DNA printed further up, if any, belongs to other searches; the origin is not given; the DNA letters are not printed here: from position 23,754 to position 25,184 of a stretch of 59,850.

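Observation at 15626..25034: Glycopolymer (amino-sugar / pyruvyl / ribitol-phosphate) island sitting between head-assembly and capsid genes of a phage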

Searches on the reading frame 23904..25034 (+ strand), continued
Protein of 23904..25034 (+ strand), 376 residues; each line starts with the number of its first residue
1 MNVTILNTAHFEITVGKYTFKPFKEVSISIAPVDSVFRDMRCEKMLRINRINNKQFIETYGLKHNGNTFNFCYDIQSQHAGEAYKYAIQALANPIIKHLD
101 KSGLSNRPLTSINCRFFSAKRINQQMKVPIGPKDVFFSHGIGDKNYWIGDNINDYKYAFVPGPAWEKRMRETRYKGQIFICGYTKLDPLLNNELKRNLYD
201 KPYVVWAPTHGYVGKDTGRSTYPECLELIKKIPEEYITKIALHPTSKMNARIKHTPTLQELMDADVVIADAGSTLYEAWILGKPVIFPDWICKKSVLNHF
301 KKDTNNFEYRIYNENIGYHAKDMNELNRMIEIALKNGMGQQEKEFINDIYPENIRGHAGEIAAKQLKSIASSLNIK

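Call 52: search_protein_families(library=pfam, proteins=[L029:5618-6244:+, L029:7236-7982:+, L029:8101-9207:+, L030:2135-2923:+, L030:3004-4098:+, L031:7409-8656:+, L031:9872-10603:+, L031:10651-11574:+, L033:10805-11458:+, L028:1052-1696:+], max_evalue=0.001)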
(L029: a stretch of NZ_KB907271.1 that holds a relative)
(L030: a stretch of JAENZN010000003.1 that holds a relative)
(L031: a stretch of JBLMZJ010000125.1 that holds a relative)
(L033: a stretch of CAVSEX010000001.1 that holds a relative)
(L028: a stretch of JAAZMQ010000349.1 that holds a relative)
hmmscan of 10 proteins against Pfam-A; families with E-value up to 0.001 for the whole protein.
L029:5618-6244:+ (208 aa): 1 family
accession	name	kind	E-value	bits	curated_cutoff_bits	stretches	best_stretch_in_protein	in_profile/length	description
PF08795.16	DUF1796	-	5.1e-19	69.1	23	1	13-151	3-145/166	Putative papain-like cysteine peptidase (DUF1796)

L029:7236-7982:+ (248 aa): 3 families
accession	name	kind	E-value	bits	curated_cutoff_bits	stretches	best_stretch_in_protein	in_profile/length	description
PF00483.29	NTP_transferase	-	1e-13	51.9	21.2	1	12-125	1-117/245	Nucleotidyl transferase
PF12804.13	NTP_transf_3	-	6.2e-08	33.4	27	1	13-132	1-110/160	MobA-like NTP transferase domain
PF01128.25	IspD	-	0.00037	20.8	27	1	11-58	1-46/221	2-C-methyl-D-erythritol 4-phosphate cytidylyltransferase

L029:8101-9207:+ (368 aa): 3 families
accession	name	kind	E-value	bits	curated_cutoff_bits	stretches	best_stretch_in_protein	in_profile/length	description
PF02985.28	HEAT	-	9.7e-06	25.8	23.5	0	177-205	2-30/31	HEAT repeat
PF13646.12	HEAT_2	-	0.00011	22.9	27.7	0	178-242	3-62/88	HEAT repeats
PF08713.17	DNA_alkylation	-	0.00019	21.6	21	1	118-233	107-211/213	DNA alkylation repair enzyme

L030:2135-2923:+ (262 aa): 4 families
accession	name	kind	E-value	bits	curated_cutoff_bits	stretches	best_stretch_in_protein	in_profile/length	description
PF00483.29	NTP_transferase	-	4.4e-14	53.1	21.2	1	24-136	4-119/245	Nucleotidyl transferase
PF12804.13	NTP_transf_3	-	1.9e-08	35.1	27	1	24-137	3-106/160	MobA-like NTP transferase domain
PF01128.25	IspD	-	2.2e-05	24.8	27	1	21-76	2-55/221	2-C-methyl-D-erythritol 4-phosphate cytidylyltransferase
PF20202.4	DUF6564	-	0.0002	21.6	25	1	64-156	27-126/230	Domain of unknown function (DUF6564)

L030:3004-4098:+ (364 aa): 5 families
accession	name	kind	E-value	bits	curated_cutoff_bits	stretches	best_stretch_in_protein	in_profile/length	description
PF00534.26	Glycos_transf_1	-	1.9e-21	76.8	26.4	1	174-340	3-171/172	Glycosyl transferases group 1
PF13692.12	Glyco_trans_1_4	-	4e-19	69.7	27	1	213-325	29-140/142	Glycosyl transferases group 1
PF20706.3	GT4-conflict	-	4.5e-05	23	26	1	229-307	247-327/385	Family 4 Glycosyltransferase in conflict systems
PF13439.12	Glyco_transf_4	-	5.4e-05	23.7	28.5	1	21-175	1-169/170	Glycosyltransferase Family 4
PF13524.12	Glyco_trans_1_2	-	0.00034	21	25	1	218-344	15-131/144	Glycosyl transferase-like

L031:7409-8656:+ (415 aa): 1 family
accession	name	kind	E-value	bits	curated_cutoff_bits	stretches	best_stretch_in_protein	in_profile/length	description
PF04371.20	PAD_porph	-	2.1e-85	287.2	25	1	61-410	2-321/321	Porphyromonas-type peptidyl-arginine deiminase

L031:9872-10603:+ (243 aa): 4 families
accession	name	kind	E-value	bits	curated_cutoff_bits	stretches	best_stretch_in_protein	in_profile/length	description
PF12804.13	NTP_transf_3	-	2.9e-09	37.8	27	1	3-121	1-110/160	MobA-like NTP transferase domain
PF00483.29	NTP_transferase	-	2.4e-06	27.7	21.2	1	3-114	2-117/245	Nucleotidyl transferase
PF20202.4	DUF6564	-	2.9e-06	27.5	25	1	36-130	20-120/230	Domain of unknown function (DUF6564)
PF01128.25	IspD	-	0.00058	20.1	27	1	1-58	1-55/221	2-C-methyl-D-erythritol 4-phosphate cytidylyltransferase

L031:10651-11574:+ (307 aa): 1 family
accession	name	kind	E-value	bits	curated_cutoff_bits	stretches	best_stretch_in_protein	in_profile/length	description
PF00852.26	Glyco_transf_10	-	0.00021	21.4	23.9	0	135-250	5-110/182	Glycosyltransferase family 10 (fucosyltransferase) C-term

L033:10805-11458:+ (217 aa): 0 families

L028:1052-1696:+ (214 aa): 6 families
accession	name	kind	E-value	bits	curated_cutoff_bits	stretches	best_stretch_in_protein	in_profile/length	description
PF13489.12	Methyltransf_23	-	7e-18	65.3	27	1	56-182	20-138/164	Methyltransferase domain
PF08241.18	Methyltransf_11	-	3e-16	60.3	21.2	1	63-146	1-86/95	Methyltransferase domain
PF13649.12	Methyltransf_25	-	4.7e-13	50.1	27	1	63-146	2-92/97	Methyltransferase domain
PF08242.18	Methyltransf_12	-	1.8e-10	41.8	30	1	63-145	1-90/98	Methyltransferase domain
PF13847.12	Methyltransf_31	-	5.4e-10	39.6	27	1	60-165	5-119/145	Methyltransferase domain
PF07021.18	MetW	-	4.4e-08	33.4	21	1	60-152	15-107/193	Methionine biosynthesis protein MetW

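Call 56: fold_search(model_id=the predicted structure, library=viral)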
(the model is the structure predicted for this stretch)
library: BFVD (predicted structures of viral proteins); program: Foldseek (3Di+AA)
matches with E <= 10: 424; with E <= 0.001: 55
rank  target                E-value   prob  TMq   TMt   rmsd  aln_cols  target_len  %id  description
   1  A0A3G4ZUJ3            1.6e-06  1.00  0.44  0.27   9.9       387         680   12  Glycosyltransferase [Edafosvirus sp.]
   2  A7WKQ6                2.5e-06  1.00  0.43  0.48   8.2       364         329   12  Putative glycosyltransferase [Betalipothrixvirus pezzuloense]
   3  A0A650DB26            1.1e-05  1.00  0.34  0.29  16.7       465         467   12  (no name in the UniProt tables at hand)
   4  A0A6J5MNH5            1.6e-05  1.00  0.35  0.41   8.7       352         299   12  Uncharacterized protein [uncultured Caudovirales phage]
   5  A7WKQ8                1.7e-05  1.00  0.43  0.51   7.6       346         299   14  Putative glycosyltransferase [Betalipothrixvirus pezzuloense]
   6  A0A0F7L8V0            2.1e-05  1.00  0.39  0.38   9.1       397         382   11  Glycosyl transferase [uncultured marine virus]
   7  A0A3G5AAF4            2.4e-05  1.00  0.38  0.27  10.5       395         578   11  Glycosyltransferase (Fragment) [Homavirus sp.]
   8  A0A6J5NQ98            2.5e-05  1.00  0.42  0.51   8.8       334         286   13  Uncharacterized protein [uncultured Caudovirales phage]
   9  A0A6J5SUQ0            2.7e-05  1.00  0.38  0.19   9.9       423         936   11  Methyltransferase FkbM [uncultured Caudovirales phage]
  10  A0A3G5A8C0            2.7e-05  1.00  0.36  0.33  13.0       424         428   12  Glycosyltransferase family 1 protein [Hyperionvirus sp.]
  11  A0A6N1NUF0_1          2.8e-05  1.00  0.36  0.19  10.5       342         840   15  Glycosyltransferases group 1 [Tupanvirus soda lake]
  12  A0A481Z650            3.8e-05  1.00  0.40  0.49   8.0       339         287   12  Uncharacterized protein [Pithovirus LCPAC104]
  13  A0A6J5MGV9            4.6e-05  1.00  0.37  0.41   9.6       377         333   13  RfaG Glycosyltransferase [uncultured Caudovirales phage]
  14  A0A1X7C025            5.8e-05  1.00  0.37  0.30  11.1       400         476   10  (no name in the UniProt tables at hand)
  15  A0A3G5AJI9            7.0e-05  1.00  0.40  0.46   8.3       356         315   12  Uncharacterized protein [Satyrvirus sp.]
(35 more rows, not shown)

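Call 57: find_encoding_contigs(protein=P0010, flank=10000, max_places=1)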
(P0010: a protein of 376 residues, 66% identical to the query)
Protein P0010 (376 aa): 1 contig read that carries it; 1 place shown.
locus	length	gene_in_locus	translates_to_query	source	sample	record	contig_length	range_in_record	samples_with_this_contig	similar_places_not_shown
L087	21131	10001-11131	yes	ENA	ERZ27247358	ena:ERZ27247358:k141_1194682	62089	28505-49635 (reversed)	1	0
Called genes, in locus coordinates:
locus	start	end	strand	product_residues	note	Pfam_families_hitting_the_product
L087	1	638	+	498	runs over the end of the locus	PF05133:SPP1_portal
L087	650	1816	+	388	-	PF06152:Phage_min_cap2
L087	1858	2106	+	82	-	-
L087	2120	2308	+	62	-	-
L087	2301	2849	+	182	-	PF13302:Acetyltransf_3, PF00583:Acetyltransf_1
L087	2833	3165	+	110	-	-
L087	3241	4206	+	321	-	PF00106:adh_short (weak), PF04321:RmlD_sub_bind, PF01073:3Beta_HSD, PF01370:Epimerase, PF02719:Polysacc_synt_2, PF07993:NAD_binding_4, PF13460:NAD_binding_10, PF16363:GDP_Man_Dehyd, +2 more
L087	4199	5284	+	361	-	PF00155:Aminotran_1_2, PF01041:DegT_DnrJ_EryC1, PF01212:Beta_elim_lyase (weak)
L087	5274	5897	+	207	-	PF03102:NeuB (faint)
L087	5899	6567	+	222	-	PF02348:CTP_transf_3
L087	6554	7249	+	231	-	PF00777:Glyco_transf_29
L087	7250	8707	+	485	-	PF00777:Glyco_transf_29, PF08241:Methyltransf_11, PF13649:Methyltransf_25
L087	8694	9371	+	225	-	PF01128:IspD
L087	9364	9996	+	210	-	PF00106:adh_short, PF13561:adh_short_C2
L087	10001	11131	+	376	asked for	-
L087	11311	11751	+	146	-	-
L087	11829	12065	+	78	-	-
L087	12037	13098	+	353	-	PF13155:Toprim_2, PF13362:Toprim_3 (weak)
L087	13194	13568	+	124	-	-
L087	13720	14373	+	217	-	-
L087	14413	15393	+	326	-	PF05065:Phage_capsid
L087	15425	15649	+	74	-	-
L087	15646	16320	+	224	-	-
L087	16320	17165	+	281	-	PF09206:ArabFuran-catal (weak)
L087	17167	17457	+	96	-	-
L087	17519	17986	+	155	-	-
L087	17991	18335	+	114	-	-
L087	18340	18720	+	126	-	-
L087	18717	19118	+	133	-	PF12691:Phage_tail_terminator_6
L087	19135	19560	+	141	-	-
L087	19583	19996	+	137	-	-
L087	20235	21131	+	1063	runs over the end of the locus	PF10145:PhageMin_Tail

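Call 58: find_encoding_contigs(protein=P0046, flank=10000, max_places=1)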
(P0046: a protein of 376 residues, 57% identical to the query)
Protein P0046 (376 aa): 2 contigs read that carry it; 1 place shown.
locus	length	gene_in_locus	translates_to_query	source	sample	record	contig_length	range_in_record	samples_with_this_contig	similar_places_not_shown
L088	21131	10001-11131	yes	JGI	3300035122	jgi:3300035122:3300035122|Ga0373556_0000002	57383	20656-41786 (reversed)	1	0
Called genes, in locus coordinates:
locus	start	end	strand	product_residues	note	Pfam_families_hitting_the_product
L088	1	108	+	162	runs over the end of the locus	-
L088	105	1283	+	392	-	PF06152:Phage_min_cap2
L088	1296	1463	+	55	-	-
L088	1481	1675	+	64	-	-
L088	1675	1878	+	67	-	-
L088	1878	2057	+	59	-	-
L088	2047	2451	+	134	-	-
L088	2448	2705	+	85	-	-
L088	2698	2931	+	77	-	-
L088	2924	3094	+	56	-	-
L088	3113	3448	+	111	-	-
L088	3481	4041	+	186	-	PF24729:Acb2_Tad1_hairpin (weak)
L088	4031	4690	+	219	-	-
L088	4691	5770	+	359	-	PF00037:Fer4 (faint), PF12838:Fer4_7, PF13183:Fer4_8 (faint), PF13187:Fer4_9, PF13237:Fer4_10 (faint), PF13484:Fer4_16 (faint), PF14697:Fer4_21, PF04432:FrhB_FdhB_C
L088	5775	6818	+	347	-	PF04230:PS_pyruv_trans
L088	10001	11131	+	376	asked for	-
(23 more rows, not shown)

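Call 65: find_encoding_contigs(protein=P0003, flank=10000, max_places=2)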
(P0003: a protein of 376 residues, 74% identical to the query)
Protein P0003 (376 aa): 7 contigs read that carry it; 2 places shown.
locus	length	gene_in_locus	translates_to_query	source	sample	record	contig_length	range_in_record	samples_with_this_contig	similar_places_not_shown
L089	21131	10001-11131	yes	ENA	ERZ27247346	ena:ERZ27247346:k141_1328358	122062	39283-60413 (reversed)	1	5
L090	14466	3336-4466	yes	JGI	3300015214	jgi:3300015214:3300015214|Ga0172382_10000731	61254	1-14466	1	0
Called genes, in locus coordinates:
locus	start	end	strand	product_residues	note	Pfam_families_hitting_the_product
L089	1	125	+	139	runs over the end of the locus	-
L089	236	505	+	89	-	-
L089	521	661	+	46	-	-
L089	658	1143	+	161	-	PF05869:Dam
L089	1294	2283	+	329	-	PF01073:3Beta_HSD, PF01370:Epimerase, PF02719:Polysacc_synt_2, PF04321:RmlD_sub_bind, PF05368:NmrA, PF07993:NAD_binding_4, PF16363:GDP_Man_Dehyd, PF13460:NAD_binding_10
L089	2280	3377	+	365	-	PF00155:Aminotran_1_2, PF01041:DegT_DnrJ_EryC1, PF01053:Cys_Met_Meta_PP (weak)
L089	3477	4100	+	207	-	-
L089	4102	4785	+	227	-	PF25311:WDGH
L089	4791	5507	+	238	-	PF02348:CTP_transf_3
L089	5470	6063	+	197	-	PF13302:Acetyltransf_3, PF00583:Acetyltransf_1 (weak)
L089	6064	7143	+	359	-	PF04230:PS_pyruv_trans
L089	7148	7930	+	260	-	PF00777:Glyco_transf_29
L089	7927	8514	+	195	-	PF13489:Methyltransf_23, PF13847:Methyltransf_31 (weak), PF08241:Methyltransf_11, PF08242:Methyltransf_12 (faint), PF13649:Methyltransf_25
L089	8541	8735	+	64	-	-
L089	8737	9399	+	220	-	PF01128:IspD, PF12804:NTP_transf_3, PF02348:CTP_transf_3 (weak)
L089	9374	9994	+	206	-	PF00106:adh_short, PF13561:adh_short_C2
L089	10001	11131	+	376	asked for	-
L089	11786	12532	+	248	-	PF09669:Phage_pRha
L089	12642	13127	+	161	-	-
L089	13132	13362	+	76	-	PF12844:HTH_19 (weak), PF01381:HTH_3 (weak), PF13413:HTH_25 (faint), PF13443:HTH_26 (weak)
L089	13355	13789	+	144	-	-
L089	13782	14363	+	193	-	-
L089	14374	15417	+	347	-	PF13155:Toprim_2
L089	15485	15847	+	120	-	-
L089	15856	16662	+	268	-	PF09206:ArabFuran-catal (weak)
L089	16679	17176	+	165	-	-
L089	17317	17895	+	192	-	PF06810:Phage_scaffold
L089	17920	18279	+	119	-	-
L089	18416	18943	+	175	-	PF07463:NUMOD4, PF13392:HNH_3 (faint), PF07453:NUMOD1 (weak)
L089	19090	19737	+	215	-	PF05065:Phage_capsid (weak)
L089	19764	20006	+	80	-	PF02037:SAP (weak)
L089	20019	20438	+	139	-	-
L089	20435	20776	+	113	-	-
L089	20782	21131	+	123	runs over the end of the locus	-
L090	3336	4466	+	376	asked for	-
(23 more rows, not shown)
